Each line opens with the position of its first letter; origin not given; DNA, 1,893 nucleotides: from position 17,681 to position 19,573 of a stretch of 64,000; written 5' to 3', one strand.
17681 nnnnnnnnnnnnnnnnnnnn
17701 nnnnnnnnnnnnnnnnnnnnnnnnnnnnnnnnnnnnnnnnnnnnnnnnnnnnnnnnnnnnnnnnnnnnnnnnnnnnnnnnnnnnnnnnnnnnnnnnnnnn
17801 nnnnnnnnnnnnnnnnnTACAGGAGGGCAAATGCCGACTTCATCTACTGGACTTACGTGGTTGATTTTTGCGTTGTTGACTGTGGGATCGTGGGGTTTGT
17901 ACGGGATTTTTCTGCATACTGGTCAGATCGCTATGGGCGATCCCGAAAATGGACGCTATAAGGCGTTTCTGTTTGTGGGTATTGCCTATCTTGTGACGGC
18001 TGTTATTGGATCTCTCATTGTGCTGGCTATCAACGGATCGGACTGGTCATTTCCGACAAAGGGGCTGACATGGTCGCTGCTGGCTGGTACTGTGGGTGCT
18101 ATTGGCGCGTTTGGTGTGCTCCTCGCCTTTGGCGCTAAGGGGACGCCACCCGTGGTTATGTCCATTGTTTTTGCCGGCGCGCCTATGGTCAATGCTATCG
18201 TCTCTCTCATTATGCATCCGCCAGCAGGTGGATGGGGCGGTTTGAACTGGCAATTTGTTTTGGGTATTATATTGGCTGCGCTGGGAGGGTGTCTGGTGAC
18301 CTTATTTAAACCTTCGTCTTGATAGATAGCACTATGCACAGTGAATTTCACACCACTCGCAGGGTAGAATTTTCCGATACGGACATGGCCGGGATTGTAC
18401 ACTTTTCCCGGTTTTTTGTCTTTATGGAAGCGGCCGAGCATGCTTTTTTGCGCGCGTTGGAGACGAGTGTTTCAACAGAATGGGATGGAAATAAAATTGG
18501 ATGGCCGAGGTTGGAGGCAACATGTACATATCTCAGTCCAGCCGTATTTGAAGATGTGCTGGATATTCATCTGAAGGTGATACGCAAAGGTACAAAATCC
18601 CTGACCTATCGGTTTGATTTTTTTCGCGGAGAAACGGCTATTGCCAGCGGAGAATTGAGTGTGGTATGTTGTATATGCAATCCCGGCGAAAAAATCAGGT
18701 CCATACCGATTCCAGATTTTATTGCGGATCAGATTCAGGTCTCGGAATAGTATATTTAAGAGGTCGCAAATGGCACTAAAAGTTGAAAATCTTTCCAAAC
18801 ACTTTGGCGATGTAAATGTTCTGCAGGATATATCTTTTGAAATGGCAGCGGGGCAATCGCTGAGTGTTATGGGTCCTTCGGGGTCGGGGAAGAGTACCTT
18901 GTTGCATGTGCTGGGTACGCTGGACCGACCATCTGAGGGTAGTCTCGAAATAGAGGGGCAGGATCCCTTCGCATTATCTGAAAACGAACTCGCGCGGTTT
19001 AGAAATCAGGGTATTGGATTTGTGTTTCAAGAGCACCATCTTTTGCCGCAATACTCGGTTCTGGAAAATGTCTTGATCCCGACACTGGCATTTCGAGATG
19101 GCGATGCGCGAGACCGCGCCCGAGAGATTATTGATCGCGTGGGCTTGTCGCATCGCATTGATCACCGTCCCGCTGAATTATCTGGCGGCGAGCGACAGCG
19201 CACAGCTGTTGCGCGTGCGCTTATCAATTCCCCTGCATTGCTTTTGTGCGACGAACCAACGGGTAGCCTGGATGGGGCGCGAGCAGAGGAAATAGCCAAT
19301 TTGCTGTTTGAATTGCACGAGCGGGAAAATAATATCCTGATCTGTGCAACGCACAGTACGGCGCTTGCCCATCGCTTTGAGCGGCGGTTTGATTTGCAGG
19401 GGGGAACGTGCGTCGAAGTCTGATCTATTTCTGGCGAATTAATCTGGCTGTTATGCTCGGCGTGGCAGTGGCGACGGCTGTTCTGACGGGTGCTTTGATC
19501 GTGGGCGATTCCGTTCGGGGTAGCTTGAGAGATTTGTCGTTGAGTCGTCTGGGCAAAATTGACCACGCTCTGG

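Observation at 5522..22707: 17-kb, 13-gene single-strand operon that looks like a make-export-recapture system matching no cluster class I can name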

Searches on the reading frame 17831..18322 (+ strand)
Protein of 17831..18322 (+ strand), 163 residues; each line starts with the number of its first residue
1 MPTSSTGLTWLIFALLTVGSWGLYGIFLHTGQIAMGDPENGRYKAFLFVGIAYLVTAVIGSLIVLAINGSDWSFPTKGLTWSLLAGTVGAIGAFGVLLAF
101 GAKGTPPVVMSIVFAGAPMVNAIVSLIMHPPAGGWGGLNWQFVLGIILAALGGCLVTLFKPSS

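Call 3: search_protein_families(library=pfam, proteins=[window:17831-18322:+], max_evalue=0.01)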
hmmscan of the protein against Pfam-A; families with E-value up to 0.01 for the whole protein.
window:17831-18322:+ (163 aa): 0 families

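Call 5: search_protein_families(library=ncbifam, proteins=[window:17831-18322:+], max_evalue=0.001)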
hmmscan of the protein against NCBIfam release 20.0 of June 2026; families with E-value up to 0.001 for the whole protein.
window:17831-18322:+ (163 aa): 0 families

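Call 36: search_solved_structures(query=window:17831-18322:+, max_evalue=10)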
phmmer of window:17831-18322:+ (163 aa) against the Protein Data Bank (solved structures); distinct sequences matched with E-value up to 10: 0.

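Call 47: find_homologous_proteins(query=window:17831-18322:+, max_evalue=0.001)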
Query window:17831-18322:+ (163 aa): 7390 proteins with E <= 0.001 among 7567 candidates; the best 120 are listed.
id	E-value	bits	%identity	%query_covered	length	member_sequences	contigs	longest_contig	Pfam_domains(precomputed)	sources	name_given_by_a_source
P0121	3.5e-96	338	98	100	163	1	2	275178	-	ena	-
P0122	1.4e-93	330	95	100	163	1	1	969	-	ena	-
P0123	2.6e-92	326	94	100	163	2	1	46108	-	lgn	-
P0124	3.5e-92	325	93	100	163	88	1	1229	-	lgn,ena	-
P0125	4.5e-89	315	93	100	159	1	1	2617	-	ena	-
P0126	1.5e-88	313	90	100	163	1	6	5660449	PF00892.27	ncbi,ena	-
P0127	6.4e-88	311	91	100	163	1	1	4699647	-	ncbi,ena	-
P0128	3.3e-86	306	88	100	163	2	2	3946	-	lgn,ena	-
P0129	4.1e-86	305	88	100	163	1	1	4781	-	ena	-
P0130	1.1e-85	304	87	100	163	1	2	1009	-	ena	-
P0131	1.6e-85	303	88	100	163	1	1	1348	-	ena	-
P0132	2.0e-85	303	86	98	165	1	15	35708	-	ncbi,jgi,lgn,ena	jgi:hypothetical protein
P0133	3.1e-85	302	87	99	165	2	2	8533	-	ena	-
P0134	3.6e-85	302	87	100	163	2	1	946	-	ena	-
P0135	5.9e-85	302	85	100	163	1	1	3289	-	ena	-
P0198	2.1e-74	267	76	98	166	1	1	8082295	-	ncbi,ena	-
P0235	1.5e-73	264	76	96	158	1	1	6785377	-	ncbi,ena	-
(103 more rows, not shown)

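Call 48: find_encoding_contigs(protein=P0235, flank=10000, max_places=1)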
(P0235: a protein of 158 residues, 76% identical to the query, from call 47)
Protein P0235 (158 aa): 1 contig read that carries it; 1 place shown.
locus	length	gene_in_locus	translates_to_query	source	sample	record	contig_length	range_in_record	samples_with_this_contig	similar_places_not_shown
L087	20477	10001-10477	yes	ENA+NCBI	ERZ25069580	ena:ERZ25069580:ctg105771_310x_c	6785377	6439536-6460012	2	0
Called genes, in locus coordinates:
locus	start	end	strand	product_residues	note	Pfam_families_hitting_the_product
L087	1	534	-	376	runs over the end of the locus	PF01609:DDE_Tnp_1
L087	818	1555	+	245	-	PF06439:3keto-disac_hyd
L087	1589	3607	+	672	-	PF06808:DctM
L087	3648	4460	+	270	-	PF01636:APH, PF19974:TCAD9 (weak)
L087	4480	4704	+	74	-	PF11755:DUF3311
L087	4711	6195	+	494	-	PF00474:SSF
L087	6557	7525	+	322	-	PF08240:ADH_N, PF00107:ADH_zinc_N, PF13602:ADH_zinc_N_2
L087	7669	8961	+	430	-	PF13579:Glyco_trans_4_4, PF13439:Glyco_transf_4, PF00534:Glycos_transf_1, PF13692:Glyco_trans_1_4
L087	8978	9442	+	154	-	-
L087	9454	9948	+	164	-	-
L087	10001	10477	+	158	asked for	-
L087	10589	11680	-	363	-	PF07885:Ion_trans_2, PF22614:Slo-like_RCK, PF06241:Castor_Poll_mid (faint)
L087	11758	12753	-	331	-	-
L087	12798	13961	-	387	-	-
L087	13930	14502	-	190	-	-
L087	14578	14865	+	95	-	-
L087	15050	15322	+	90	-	-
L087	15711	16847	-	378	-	PF13378:MR_MLE_C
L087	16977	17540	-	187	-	PF01923:Cob_adeno_trans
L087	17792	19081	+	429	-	PF05195:AMP_N, PF00557:Peptidase_M24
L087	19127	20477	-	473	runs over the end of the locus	PF02310:B12-binding, PF04055:Radical_SAM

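Call 49: find_encoding_contigs(protein=P0198, flank=10000, max_places=1)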
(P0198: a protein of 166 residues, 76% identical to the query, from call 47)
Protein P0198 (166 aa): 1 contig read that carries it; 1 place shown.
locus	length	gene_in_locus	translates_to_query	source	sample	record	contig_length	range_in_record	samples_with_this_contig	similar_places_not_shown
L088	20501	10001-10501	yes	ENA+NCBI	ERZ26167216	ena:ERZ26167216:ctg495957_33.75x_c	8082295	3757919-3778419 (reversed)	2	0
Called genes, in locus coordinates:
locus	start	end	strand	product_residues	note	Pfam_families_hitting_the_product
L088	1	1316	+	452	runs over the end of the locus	PF04055:Radical_SAM, PF06969:HemN_C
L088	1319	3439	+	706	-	PF07715:Plug, PF00593:TonB_dep_Rec_b-barrel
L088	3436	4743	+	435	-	PF00501:AMP-binding (weak), PF14535:AMP-binding_C_2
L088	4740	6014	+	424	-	PF01266:DAO (weak), PF01494:FAD_binding_3, PF04820:Trp_halogenase, PF07992:Pyr_redox_2 (faint), PF12831:FAD_oxidored, PF13450:NAD_binding_8 (weak), PF04820:Trp_halogenase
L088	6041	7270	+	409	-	PF01011:PQQ (faint), PF13570:Beta-prop_ACSF4, PF13360:PQQ_2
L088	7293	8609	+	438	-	PF13579:Glyco_trans_4_4, PF13439:Glyco_transf_4, PF00534:Glycos_transf_1, PF13692:Glyco_trans_1_4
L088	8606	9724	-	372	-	PF01609:DDE_Tnp_1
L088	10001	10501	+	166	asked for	-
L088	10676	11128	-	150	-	-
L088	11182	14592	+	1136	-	PF02687:FtsX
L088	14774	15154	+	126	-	-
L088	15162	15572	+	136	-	PF03412:Peptidase_C39, PF13529:Peptidase_C39_2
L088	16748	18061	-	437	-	PF01011:PQQ (faint), PF13360:PQQ_2, PF13570:Beta-prop_ACSF4 (weak)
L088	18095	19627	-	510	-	PF13360:PQQ_2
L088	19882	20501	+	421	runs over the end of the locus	PF13360:PQQ_2, PF13570:Beta-prop_ACSF4, PF13360:PQQ_2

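Call 68: predict_structure(alignment_id=A2)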
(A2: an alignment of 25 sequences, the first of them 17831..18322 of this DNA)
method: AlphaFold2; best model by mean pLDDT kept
length: 163 residues; sequences in the alignment: 25
mean_pLDDT: 63.5   pTM: 0.49
mean pLDDT of the five models: 63.5, 57.3, 57.2, 50.7, 49.7
residues with pLDDT >= 90: 0; 70-90: 34; 50-70: 120; < 50: 9
segments of 3 or more residues with pLDDT < 50: 1-4, 160-163
pLDDT, mean of each block of 10 residues (from residue 1): 54 68 72 72 73 70 63 57 61 64 57 60 61 64 68 60 40
secondary structure, 60 per line:
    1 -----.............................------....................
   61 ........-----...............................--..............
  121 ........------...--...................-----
elements in order: H6-34 H41-68 H74-104 H107-128 H140-158

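Call 70: fold_search(model_id=the predicted structure, library=pdb)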
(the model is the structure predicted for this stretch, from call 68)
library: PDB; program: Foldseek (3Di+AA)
matches with E <= 10: 128; with E <= 0.001: 0
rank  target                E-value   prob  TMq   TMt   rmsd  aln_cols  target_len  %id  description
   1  5edl                  2.4e-01  0.87  0.39  0.34  14.4       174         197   17  Crystal structure of an S-component of ECF transporter (released 2016-08-17)
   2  9q2n_A                1.1e+00  0.16  0.27  0.20  12.5       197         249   18  Nucleotide-free structure of PmtCD in nanodisc (released 2025-11-26)
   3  9q1y_A                1.2e+00  0.15  0.26  0.19  12.6       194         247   20  Nucleotide-free structure of PmtCD in detergent LMNG (released 2025-11-26)
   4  9p94_R                1.3e+00  0.44  0.40  0.21  11.4       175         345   12  Cryo-EM structure of the PAC1sR-PACAP27-Gs complex (released 2025-11-19)
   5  6lpb_R                1.8e+00  0.23  0.35  0.20  11.3       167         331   14  Cryo-EM structure of the human PAC1 receptor coupled to an engineered heterotrimeric G protein (released 2020-03-11)
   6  8cqd_B                2.0e+00  0.07  0.21  0.16  19.6       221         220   15  Cryo-EM structure of hexameric proteorhodopsin A18L mutant (released 2024-07-03)
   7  8haf_R                2.3e+00  0.23  0.36  0.19  11.1       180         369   12  PTHrP-PTH1R-Gs complex (released 2022-12-21)
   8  3ir6_C                2.6e+00  0.28  0.42  0.32  12.8       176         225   13  Crystal structure of NarGHI mutant NarG-H49S (released 2010-01-05)
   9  5woz_MODEL_1_A        2.6e+00  0.08  0.18  0.21  14.9       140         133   11  NMR solution structure of Rtt103 (RTT) protein using two 4D-spectra (released 2018-02-07)
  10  9o98_A                2.9e+00  0.06  0.23  0.11  17.3       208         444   15  Cryo-EM structure of CLC-ec1 K131A at pH 7.5 (released 2026-01-07)
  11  7v35_R                3.3e+00  0.13  0.31  0.16  12.4       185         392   14  Cryo-EM structure of the GIPR/GLP-1R/GCGR triagonist peptide 20-bound human GCGR-Gs complex (released 2022-03-02)
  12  4wis_A                3.3e+00  0.12  0.33  0.11  13.5       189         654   13  Crystal structure of the lipid scramblase nhTMEM16 in crystal form 1 (released 2014-11-12)
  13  7qba_E                3.3e+00  0.05  0.20  0.14  13.5       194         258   15  CryoEM structure of the ABC transporter NosDFY complexed with nitrous oxide reductase NosZ (released 2022-08-03)
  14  4me9_A                3.5e+00  0.09  0.24  0.23  14.6       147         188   14  Crystal structure of a transcriptional regulator, TetR family (BCE_2991) from Bacillus cereus ATCC 10987 at 2.50 A res (released 2013-09-25)
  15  7xge_G                3.7e+00  0.09  0.25  0.25  16.1       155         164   10  Crystal structure of MCL-1 in complex with computationally designed inhibitor protein (released 2022-07-20)
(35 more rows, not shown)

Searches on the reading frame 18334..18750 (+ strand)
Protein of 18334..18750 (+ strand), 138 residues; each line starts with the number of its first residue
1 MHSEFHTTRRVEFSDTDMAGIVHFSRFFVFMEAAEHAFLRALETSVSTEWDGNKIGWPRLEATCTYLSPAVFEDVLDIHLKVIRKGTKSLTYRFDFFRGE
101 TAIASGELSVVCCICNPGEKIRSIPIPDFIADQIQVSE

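Call 4: search_protein_families(library=pfam, proteins=[window:18334-18750:+], max_evalue=0.01)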
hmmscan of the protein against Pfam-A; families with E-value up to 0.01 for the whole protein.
window:18334-18750:+ (138 aa): 2 families
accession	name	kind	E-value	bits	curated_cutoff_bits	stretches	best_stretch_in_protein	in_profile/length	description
PF13279.12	4HBT_2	-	8.7e-11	42.8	25.5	1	11-133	1-121/122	Thioesterase-like superfamily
PF03061.28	4HBT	-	4.6e-10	40.1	20.6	1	20-101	2-75/79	Thioesterase superfamily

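Call 6: search_protein_families(library=ncbifam, proteins=[window:18334-18750:+], max_evalue=0.001)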
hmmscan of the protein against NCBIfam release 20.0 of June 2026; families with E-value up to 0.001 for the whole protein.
window:18334-18750:+ (138 aa): 3 families
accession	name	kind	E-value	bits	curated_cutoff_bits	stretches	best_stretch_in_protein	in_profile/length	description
TIGR02799.1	thio_ybgC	equivalog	2.4e-18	66.6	141.35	1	5-130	1-123/126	tol-pal system-associated acyl-CoA thioesterase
TIGR00051.1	TIGR00051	subfamily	1.3e-16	61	68.7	1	9-124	2-116/117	YbgC/FadM family acyl-CoA thioesterase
NF008065.0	PRK10800.1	equivalog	1.1e-09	38.6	185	1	5-128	6-126/134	tol-pal system-associated acyl-CoA thioesterase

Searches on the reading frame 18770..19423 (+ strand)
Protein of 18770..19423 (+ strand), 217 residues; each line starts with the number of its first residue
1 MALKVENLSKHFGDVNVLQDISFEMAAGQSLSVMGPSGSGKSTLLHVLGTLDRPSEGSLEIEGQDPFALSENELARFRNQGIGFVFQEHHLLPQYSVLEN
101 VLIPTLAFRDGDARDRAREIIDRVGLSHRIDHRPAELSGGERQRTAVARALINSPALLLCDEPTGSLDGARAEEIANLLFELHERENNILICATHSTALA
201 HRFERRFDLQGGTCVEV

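Call 4: search_protein_families(library=pfam, proteins=[window:18770-19423:+], max_evalue=0.01)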
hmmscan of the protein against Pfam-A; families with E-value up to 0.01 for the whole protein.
window:18770-19423:+ (217 aa): 6 families
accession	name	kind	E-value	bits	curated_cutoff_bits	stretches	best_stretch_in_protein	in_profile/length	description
PF00005.33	ABC_tran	-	6.8e-35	121.1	25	1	18-164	1-136/137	ABC transporter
PF13304.12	AAA_21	-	5.2e-08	33.7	27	1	134-199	235-302/304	AAA domain, putative AbiEii toxin, Type IV TA system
PF02463.25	SMC_N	-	5.5e-05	23.1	40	1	32-197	28-201/220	RecF/RecN/SMC N terminal domain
PF13555.12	AAA_29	-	0.00055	20.1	27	1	23-45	17-39/61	P-loop containing region of AAA domain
PF13191.12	AAA_16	-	0.0023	18.9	32.6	1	28-119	24-96/167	AAA ATPase domain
PF13401.12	AAA_22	-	0.0025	18.6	27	1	29-165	6-95/130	AAA domain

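Call 6: search_protein_families(library=ncbifam, proteins=[window:18770-19423:+], max_evalue=0.001)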
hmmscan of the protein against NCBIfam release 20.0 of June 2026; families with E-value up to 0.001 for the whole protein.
window:18770-19423:+ (217 aa): 188 families (the best 25 are shown)
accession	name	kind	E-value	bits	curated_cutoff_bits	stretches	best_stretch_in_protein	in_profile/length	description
TIGR02211.1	LolD_lipo_ex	equivalog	2.3e-72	243.1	307.75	1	3-213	2-218/221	lipoprotein-releasing ABC transporter ATP-binding protein LolD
NF008639.0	PRK11629.1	equivalog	5.7e-62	209.2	360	1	3-213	7-223/234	lipoprotein-releasing ABC transporter ATP-binding protein LolD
TIGR02673.1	FtsE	equivalog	7.5e-53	179.4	264.85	1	4-206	3-206/214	cell division ATP-binding protein FtsE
NF007879.0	PRK10584.1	equivalog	3.9e-52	177.2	336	1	3-216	7-226/228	putative ABC transporter ATP-binding protein YbbA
TIGR03608.1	L_ocin_972_ABC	subfamily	6.8e-52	175.9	254.85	1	5-206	1-203/206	putative bacteriocin export ABC transporter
NF007826.0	PRK10535.1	equivalog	6.3e-51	173.4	966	1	14-215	20-222/648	macrolide ABC transporter ATP-binding protein/permease MacB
TIGR02315.1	ABC_phnC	equivalog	5.8e-49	166.7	266.1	1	3-206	2-215/243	phosphonate ABC transporter ATP-binding protein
NF038007.1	ABC_ATP_DarD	equivalog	3.8e-46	157.3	375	1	15-209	18-213/218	darobactin export ABC transporter ATP-binding protein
TIGR03005.1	ectoine_ehuA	equivalog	3.2e-45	154.3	345.4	1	4-206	2-216/252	ectoine/hydroxyectoine ABC transporter ATP-binding protein EhuA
NF007027.0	PRK09493.1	equivalog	3.8e-44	150.8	379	1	4-206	3-205/240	glutamine ABC transporter ATP-binding protein GlnQ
TIGR02982.1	heterocyst_DevA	subfamily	1.2e-43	149.3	295.8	1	3-202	2-207/220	ABC exporter ATP-binding subunit, DevA family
TIGR00968.1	3a0106s01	subfamily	1.3e-40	139.5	342.75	1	4-199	2-193/237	sulfate ABC transporter ATP-binding protein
NF008420.0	PRK11247.1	equivalog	4.4e-40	137.5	395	1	3-198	13-195/257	aliphatic sulfonates ABC transporter ATP-binding protein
NF008338.0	PRK11124.1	equivalog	7e-40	137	369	1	1-204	1-208/242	arginine ABC transporter ATP-binding protein ArtP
NF008428.0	PRK11264.1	equivalog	5.8e-39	133.8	406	1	2-204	3-211/250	L-cystine ABC transporter ATP-binding protein TcyN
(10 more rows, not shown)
